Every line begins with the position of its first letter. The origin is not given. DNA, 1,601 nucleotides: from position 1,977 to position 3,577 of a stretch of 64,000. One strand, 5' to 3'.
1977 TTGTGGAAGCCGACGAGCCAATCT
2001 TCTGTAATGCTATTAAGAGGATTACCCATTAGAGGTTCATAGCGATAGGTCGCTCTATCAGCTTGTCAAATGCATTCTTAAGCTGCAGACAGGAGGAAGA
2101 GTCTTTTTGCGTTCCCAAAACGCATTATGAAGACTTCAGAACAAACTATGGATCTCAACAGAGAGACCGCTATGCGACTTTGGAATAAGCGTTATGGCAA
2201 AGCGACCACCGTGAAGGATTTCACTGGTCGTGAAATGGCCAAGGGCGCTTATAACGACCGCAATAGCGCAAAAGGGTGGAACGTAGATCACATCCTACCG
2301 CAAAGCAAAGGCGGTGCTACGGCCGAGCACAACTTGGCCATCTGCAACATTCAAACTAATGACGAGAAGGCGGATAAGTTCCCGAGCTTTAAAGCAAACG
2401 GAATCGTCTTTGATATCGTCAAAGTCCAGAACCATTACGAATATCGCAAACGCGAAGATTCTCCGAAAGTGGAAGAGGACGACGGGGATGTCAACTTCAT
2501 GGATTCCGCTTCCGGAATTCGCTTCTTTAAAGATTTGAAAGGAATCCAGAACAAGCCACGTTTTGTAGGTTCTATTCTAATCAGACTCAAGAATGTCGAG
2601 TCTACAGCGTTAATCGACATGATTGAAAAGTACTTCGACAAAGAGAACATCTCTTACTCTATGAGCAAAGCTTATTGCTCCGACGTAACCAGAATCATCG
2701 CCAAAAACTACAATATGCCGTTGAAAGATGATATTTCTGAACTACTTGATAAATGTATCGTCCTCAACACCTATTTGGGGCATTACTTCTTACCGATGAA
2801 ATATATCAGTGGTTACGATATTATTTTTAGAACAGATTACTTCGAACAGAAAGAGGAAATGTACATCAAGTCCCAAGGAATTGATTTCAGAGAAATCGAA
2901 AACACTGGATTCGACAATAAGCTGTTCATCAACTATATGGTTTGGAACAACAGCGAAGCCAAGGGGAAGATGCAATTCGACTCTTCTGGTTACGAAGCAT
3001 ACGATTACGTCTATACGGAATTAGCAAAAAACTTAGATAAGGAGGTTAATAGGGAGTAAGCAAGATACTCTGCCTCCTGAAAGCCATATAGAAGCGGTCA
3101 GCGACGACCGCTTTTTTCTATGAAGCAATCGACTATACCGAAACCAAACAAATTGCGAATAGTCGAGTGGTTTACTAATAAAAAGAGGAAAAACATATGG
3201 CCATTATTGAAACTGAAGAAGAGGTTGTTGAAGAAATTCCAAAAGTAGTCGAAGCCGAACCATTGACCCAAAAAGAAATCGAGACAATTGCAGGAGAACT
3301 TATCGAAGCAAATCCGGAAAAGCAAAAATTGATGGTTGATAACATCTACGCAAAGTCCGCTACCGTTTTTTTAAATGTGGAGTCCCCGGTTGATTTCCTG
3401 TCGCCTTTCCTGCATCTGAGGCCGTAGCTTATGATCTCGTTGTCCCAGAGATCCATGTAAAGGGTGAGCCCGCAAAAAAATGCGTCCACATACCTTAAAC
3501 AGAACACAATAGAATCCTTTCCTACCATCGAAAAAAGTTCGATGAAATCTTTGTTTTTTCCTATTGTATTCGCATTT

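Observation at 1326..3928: HNH-nuclease segment bracketed by direct repeats of the ncRNA 3' end plus terminator (island-like insertion scar)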

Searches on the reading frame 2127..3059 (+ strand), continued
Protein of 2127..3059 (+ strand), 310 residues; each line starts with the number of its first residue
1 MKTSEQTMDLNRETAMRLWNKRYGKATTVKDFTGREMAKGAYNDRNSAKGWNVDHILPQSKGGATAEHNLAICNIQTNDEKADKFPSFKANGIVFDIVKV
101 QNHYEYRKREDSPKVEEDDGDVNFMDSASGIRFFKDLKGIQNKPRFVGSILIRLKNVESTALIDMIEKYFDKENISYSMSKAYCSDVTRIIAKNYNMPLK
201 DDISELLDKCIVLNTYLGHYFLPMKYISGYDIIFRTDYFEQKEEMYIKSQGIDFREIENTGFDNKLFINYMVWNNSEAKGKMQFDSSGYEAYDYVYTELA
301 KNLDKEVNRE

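Call 102: fold_search(model_id=the predicted structure, library=pdb)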
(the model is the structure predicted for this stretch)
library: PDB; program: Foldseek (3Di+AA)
matches with E <= 10: 1263; with E <= 0.001: 0
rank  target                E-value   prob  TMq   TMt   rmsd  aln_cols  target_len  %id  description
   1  9f1y                  3.1e-03  0.66  0.19  0.17  13.5       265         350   11  Crystal structure of Oscillatoria acuminata adenylyate cyclase at 100K (released 2025-02-26)
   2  9f1x                  5.3e-03  0.80  0.22  0.21  12.3       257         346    9  SSX room temperature structure of Oscillatoria acuminata adenylyate cyclase. (released 2025-02-26)
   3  8il7                  7.2e-03  0.99  0.31  0.23   7.5       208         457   10  Structure of human soluble Adenylyl Cyclase in complex with lactate (released 2023-07-26)
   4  8coj                  8.7e-03  0.99  0.30  0.22   8.2       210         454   10  Crystal structure of human soluble adenylyl cyclase catalytic domain in complex with the inhibitor TDI-10228 (released 2023-04-26)
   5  4cls                  1.0e-02  0.97  0.29  0.21   8.8       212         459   12  Crystal structure of human soluble Adenylyl Cyclase with Pyrophosphate (released 2014-03-05)
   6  9bco_B                1.2e-02  0.82  0.24  0.16   8.9       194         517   10  Intracellular domain of apo GC-A (released 2024-11-27)
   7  6jt0_B                1.2e-02  0.66  0.22  0.13  19.0       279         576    6  Structure of human soluble guanylate cyclase in the unliganded state (released 2019-08-28)
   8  4yus                  1.2e-02  0.60  0.21  0.20  12.5       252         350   10  Crystal structure of photoactivated adenylyl cyclase of a cyanobacteriaOscillatoria acuminata in hexagonal form (released 2016-06-01)
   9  4cll                  1.3e-02  0.99  0.30  0.22   8.6       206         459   12  Crystal structure of human soluble Adenylyl Cyclase in complex with bicarbonate (released 2014-03-05)
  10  9oxn_A                2.0e-02  0.63  0.25  0.16  21.4       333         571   10  Compact, ligand-free state of Manduca sexta soluble guanylate cyclase mutant beta C122S (released 2025-11-12)
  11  5nby                  2.3e-02  0.57  0.22  0.21  12.1       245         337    8  Structure of a bacterial light-regulated adenylyl cylcase (released 2017-04-05)
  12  8zor_D                2.7e-02  0.95  0.18  0.48   5.2        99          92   15  Cryo-EM structure of bicarbonate transporter SbtA in complex with PII-like signaling protein SbtB (T-loop truncation)  (released 2025-12-03)
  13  5m2a_B                2.7e-02  0.54  0.22  0.21  11.7       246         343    6  Structure of a bacterial light-regulated adenylyl cylcase (released 2017-04-05)
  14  4wp3_D                3.5e-02  0.84  0.27  0.42  12.1       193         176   10  Crystal Structure of Adenylyl cyclase from Mycobacterium avium Ma1120 wild type (released 2015-09-02)
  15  8qfg                  3.5e-02  0.41  0.21  0.20  13.2       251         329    8  Cryogenic crystal structure of the Photoactivated Adenylate Cyclase OaPAC after 5 seconds of blue light illumination (released 2023-11-01)
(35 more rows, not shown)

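Call 110: find_encoding_contigs(protein=P0027, flank=8000, max_places=2)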
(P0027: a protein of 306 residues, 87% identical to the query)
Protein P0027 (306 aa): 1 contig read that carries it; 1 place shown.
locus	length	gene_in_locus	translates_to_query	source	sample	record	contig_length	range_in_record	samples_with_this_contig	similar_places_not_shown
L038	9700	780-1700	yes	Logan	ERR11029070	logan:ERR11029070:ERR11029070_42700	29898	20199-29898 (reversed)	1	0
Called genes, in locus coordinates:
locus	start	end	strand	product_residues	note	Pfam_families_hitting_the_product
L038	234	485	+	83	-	-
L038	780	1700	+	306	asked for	-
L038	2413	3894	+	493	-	-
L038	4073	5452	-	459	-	PF01637:ATPase_2, PF13173:AAA_14 (faint), PF03008:DUF234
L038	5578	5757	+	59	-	-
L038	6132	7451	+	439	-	PF04326:SLFN_AlbA_2, PF13749:HATPase_c_4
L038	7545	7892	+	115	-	PF14501:HATPase_c_5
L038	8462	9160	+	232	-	-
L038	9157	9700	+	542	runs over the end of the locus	-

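Call 111: find_encoding_contigs(protein=P0021, flank=8000, max_places=2)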
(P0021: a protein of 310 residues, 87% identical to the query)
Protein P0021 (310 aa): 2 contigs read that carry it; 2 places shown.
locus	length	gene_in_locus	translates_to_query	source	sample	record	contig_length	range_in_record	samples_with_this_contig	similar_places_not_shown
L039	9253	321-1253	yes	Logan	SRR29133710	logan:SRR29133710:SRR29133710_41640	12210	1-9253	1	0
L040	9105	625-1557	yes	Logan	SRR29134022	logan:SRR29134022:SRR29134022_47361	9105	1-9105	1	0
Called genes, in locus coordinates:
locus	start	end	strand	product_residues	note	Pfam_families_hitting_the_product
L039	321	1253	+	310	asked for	PF13395:HNH_4 (faint)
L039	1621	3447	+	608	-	-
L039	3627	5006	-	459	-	PF01637:ATPase_2, PF13173:AAA_14 (weak), PF03008:DUF234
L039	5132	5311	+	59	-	-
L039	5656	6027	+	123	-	PF04326:SLFN_AlbA_2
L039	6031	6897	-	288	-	-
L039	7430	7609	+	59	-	-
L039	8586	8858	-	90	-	-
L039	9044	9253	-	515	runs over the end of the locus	-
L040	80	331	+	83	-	-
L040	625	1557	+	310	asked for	PF13395:HNH_4 (faint)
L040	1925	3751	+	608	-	-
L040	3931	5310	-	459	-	PF01637:ATPase_2, PF13173:AAA_14 (weak), PF03008:DUF234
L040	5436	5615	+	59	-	-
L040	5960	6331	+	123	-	PF04326:SLFN_AlbA_2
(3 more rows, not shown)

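Call 112: find_encoding_contigs(protein=P0002, flank=8000, max_places=2)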
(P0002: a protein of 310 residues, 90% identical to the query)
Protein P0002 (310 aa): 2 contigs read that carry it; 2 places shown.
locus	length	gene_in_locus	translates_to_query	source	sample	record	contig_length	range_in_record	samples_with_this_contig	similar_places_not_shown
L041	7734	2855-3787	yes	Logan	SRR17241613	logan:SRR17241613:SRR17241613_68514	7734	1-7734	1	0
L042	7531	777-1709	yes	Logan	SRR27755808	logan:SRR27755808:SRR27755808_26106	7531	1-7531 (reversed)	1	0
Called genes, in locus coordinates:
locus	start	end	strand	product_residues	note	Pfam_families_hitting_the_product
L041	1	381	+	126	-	?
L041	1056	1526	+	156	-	PF01381:HTH_3, PF01909:NTP_transf_2, PF18765:Polbeta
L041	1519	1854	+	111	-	PF01934:HepT-like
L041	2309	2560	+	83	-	-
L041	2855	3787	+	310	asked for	-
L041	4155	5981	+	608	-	-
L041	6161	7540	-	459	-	PF01637:ATPase_2, PF13173:AAA_14 (faint), PF03008:DUF234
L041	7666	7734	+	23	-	?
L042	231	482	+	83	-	-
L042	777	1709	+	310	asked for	-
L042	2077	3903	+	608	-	-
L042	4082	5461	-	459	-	PF01637:ATPase_2, PF13173:AAA_14 (weak), PF03008:DUF234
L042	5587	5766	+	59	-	-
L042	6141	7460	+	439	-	PF04326:SLFN_AlbA_2, PF13749:HATPase_c_4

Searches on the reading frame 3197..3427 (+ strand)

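Call 8: search_protein_families(library=padloc, proteins=[window:3197-3427:+], max_evalue=1)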
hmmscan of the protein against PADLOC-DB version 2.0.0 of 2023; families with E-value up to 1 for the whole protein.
window:3197-3427:+ (76 aa): 1 family
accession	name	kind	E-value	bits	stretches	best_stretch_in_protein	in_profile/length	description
PDLC04523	PDC-M22A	-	0.029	11.6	1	35-69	253-287/339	-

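Call 10: search_protein_families(library=pfam, proteins=[window:3197-3427:+], max_evalue=1)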
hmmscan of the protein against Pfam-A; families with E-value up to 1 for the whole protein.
window:3197-3427:+ (76 aa): 1 family
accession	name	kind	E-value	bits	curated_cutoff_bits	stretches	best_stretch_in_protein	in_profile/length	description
PF18938.6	aRib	-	0.01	16.1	27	1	16-48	11-45/71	Atypical Rib domain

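Call 79: search_protein_families(library=phrogs, proteins=[window:3197-3427:+], max_evalue=0.1)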
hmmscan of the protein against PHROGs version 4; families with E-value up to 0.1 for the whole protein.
window:3197-3427:+ (76 aa): 0 families

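Call 80: search_protein_families(library=ncbifam, proteins=[window:3197-3427:+], max_evalue=0.1)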
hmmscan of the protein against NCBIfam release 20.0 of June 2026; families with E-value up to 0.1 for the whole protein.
window:3197-3427:+ (76 aa): 0 families
